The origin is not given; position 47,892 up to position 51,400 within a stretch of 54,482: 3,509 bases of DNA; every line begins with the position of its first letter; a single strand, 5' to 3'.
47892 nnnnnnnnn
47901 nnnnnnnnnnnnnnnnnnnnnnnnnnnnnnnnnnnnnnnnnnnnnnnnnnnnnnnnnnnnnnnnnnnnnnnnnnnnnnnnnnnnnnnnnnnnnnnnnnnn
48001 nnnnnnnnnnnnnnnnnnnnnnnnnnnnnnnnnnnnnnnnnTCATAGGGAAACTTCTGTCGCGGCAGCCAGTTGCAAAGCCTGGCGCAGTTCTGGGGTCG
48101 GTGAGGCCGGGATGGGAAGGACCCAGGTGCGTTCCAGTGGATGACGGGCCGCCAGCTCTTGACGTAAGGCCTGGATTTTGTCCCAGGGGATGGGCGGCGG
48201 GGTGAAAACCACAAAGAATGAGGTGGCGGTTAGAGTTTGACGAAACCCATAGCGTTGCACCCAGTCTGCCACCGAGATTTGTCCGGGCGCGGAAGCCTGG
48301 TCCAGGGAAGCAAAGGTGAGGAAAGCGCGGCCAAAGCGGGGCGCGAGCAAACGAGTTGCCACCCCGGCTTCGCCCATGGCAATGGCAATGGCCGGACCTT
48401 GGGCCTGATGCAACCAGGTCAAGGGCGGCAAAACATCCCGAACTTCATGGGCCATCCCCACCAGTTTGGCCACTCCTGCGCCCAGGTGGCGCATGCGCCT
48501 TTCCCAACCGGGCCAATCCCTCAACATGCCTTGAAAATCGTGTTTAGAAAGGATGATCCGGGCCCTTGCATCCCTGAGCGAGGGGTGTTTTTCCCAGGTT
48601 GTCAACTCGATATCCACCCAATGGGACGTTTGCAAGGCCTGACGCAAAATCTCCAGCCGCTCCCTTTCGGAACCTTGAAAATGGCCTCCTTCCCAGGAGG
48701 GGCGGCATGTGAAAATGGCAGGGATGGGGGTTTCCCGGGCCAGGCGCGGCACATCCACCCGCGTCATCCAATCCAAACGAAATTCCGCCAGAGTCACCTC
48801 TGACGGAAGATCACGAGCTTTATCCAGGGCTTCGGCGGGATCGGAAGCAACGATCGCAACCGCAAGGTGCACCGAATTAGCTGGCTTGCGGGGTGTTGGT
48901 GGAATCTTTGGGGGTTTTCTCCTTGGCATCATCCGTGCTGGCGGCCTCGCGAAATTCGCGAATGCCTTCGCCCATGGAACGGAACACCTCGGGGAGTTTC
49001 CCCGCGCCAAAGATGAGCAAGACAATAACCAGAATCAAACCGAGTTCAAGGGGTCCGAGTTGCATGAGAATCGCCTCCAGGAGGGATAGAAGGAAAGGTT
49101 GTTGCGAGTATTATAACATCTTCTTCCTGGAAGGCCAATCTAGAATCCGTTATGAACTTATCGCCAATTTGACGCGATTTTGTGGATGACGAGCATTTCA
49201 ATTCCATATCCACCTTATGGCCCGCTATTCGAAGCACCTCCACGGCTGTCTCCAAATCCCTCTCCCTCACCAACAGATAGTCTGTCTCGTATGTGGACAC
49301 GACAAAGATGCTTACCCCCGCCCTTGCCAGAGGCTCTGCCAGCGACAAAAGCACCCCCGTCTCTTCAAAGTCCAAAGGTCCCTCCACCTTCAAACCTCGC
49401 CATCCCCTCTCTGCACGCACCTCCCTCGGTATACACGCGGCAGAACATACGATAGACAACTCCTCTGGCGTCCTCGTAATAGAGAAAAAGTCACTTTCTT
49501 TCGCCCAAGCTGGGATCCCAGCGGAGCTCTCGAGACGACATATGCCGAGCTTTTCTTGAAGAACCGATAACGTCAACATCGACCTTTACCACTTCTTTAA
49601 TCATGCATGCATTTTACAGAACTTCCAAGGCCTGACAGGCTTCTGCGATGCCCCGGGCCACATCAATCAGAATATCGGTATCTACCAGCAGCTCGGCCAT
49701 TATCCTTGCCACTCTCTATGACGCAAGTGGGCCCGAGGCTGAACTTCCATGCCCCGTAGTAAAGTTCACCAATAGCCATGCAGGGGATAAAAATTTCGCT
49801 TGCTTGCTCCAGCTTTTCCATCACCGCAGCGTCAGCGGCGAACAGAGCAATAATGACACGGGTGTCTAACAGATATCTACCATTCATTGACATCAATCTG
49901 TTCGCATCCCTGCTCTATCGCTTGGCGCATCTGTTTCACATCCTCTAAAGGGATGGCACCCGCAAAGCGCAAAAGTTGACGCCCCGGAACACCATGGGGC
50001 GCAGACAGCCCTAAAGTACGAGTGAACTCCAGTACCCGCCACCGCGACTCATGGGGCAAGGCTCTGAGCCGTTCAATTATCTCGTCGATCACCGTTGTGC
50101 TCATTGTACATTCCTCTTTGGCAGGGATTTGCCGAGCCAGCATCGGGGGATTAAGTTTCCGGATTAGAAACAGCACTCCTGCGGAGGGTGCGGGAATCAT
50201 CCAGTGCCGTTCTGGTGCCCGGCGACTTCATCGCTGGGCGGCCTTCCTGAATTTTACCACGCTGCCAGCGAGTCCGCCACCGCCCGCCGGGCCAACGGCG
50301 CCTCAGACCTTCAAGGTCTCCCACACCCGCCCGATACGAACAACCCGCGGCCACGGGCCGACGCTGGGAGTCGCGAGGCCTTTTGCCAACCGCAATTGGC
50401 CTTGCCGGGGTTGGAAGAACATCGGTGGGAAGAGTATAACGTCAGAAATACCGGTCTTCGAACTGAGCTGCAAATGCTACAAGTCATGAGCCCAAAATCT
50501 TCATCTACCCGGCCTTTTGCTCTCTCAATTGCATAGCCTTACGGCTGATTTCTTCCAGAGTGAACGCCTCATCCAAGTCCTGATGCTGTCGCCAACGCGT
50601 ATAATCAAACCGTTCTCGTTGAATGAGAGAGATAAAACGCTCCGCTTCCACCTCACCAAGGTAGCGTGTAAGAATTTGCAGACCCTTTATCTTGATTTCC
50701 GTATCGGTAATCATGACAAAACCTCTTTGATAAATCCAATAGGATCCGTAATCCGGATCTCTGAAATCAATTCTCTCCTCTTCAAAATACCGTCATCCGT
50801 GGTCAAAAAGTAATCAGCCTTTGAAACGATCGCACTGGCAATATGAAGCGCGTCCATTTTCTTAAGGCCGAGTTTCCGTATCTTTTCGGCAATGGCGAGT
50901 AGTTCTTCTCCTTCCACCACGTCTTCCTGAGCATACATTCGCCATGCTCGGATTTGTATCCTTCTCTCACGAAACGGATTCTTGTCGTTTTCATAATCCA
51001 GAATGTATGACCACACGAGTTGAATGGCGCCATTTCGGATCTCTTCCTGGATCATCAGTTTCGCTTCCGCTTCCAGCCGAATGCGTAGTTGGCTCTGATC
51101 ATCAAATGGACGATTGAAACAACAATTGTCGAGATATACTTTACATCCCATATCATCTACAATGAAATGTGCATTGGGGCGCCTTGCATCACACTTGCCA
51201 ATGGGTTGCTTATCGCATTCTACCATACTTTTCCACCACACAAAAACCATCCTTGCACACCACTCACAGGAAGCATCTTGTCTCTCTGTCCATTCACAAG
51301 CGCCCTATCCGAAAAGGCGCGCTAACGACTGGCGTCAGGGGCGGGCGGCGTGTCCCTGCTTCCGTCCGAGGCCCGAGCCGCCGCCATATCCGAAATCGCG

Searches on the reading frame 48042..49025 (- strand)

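Call 87: search_protein_families(library=pfam, proteins=[window:48042-49025:-], max_evalue=0.0001)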
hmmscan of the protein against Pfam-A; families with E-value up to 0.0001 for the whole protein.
window:48042-49025:- (327 aa): 1 family
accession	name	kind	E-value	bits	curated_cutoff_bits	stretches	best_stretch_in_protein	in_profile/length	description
PF01487.21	DHquinase_I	-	4.1e-43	148.6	22.2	1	55-256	1-227/230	Type I 3-dehydroquinase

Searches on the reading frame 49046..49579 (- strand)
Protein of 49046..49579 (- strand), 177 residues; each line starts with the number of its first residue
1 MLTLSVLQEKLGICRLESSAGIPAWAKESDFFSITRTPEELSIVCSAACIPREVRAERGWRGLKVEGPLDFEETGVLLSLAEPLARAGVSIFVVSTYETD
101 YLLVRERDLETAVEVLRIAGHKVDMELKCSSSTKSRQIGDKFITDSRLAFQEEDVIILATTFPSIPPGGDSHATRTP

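Call 87: search_protein_families(library=pfam, proteins=[window:49046-49579:-], max_evalue=0.0001)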
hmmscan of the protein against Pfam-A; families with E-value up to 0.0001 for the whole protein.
window:49046-49579:- (177 aa): 2 families
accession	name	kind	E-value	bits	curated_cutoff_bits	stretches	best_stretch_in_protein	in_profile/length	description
PF13840.12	ACT_7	-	7.4e-23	80.6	27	1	56-117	2-64/65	ACT domain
PF21631.3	A9CJY8-like_N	-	1.3e-19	69.8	27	1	10-53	2-45/45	A9CJY8-like, N-terminal domain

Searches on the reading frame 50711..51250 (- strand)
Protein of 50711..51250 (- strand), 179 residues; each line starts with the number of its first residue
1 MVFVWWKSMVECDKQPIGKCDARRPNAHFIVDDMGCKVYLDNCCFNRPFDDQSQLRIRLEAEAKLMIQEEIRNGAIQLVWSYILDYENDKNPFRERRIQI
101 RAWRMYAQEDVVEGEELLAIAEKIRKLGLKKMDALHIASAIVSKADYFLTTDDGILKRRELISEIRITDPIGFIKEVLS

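Call 87: search_protein_families(library=pfam, proteins=[window:50711-51250:-], max_evalue=0.0001)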
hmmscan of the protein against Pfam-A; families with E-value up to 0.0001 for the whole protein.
window:50711-51250:- (179 aa): 1 family
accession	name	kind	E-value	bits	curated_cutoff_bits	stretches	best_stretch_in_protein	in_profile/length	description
PF01850.27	PIN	-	6.2e-05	24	23.6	1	59-157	25-116/120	PIN domain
